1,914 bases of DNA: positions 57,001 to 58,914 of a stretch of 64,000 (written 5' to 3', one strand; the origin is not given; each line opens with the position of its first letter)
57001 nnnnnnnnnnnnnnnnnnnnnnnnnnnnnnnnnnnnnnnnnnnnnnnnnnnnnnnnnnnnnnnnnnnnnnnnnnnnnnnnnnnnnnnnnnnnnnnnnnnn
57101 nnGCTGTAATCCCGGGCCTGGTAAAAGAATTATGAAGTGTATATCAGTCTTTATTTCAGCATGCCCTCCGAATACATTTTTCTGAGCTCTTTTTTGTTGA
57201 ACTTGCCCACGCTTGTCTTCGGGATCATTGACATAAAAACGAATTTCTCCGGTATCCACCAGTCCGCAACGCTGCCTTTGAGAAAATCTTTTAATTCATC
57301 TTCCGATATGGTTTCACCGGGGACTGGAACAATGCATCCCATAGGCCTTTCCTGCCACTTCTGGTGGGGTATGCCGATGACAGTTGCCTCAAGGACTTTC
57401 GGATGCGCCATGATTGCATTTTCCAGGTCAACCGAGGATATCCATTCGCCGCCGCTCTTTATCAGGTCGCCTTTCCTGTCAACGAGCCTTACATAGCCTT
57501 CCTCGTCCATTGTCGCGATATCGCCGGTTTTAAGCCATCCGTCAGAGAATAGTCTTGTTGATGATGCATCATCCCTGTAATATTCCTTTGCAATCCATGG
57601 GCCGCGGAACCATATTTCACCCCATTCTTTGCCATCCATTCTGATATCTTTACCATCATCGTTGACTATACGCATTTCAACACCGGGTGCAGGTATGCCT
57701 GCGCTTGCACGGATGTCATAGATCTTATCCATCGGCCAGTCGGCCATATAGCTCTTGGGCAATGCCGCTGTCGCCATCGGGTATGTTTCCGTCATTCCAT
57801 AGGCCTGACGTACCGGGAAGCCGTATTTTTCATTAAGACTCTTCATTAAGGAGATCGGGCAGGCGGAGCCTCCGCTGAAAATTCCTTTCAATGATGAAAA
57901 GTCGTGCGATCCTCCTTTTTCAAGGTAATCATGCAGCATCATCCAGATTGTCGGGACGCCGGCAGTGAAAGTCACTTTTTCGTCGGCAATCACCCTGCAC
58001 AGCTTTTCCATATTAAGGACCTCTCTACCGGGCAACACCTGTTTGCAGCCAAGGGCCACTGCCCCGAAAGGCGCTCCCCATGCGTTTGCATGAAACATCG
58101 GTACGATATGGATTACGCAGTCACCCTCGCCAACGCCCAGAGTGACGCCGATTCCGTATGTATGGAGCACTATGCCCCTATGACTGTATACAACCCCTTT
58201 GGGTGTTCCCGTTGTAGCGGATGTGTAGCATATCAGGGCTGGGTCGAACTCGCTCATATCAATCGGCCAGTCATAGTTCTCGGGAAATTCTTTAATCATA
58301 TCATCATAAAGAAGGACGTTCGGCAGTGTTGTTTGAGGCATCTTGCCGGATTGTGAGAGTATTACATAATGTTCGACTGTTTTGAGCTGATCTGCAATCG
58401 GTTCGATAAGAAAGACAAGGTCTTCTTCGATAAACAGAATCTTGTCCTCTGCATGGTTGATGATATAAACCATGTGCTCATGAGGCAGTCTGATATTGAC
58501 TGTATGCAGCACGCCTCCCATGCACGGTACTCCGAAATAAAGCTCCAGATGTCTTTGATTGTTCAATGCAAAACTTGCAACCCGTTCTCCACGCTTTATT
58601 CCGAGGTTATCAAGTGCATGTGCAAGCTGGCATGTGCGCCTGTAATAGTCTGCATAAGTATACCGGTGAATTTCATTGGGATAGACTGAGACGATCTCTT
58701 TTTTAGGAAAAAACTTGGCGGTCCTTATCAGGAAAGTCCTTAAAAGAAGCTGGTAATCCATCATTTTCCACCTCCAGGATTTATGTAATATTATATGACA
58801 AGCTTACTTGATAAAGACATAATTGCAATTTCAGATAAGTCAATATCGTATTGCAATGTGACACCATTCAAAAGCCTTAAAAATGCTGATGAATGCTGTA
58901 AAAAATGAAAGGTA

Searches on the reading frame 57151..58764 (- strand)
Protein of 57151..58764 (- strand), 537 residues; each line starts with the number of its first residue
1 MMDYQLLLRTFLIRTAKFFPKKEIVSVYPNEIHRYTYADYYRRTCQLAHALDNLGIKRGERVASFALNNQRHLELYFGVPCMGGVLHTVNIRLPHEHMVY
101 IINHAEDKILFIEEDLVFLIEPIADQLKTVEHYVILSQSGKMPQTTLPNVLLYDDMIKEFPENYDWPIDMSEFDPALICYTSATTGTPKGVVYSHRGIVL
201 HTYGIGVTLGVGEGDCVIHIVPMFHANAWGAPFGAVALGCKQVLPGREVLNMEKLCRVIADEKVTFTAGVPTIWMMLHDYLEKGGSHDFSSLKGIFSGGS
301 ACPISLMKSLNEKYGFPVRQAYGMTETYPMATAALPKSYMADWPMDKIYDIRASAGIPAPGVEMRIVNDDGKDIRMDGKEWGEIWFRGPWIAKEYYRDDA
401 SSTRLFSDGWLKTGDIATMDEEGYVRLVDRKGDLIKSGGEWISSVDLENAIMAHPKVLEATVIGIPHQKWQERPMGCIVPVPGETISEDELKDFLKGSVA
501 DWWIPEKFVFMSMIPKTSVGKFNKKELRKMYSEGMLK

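Call 38: search_protein_families(library=pfam, proteins=[window:57151-58764:-], max_evalue=1e-8)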
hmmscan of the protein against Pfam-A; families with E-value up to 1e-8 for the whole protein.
window:57151-58764:- (537 aa): 2 families
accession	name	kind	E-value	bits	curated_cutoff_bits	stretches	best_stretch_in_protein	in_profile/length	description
PF00501.34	AMP-binding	-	1.8e-82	277.6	29.9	1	15-396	4-384/384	AMP-binding enzyme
PF13193.12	AMP-binding_C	-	1.7e-17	64.5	24.5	1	447-521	2-76/76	AMP-binding enzyme C-terminal domain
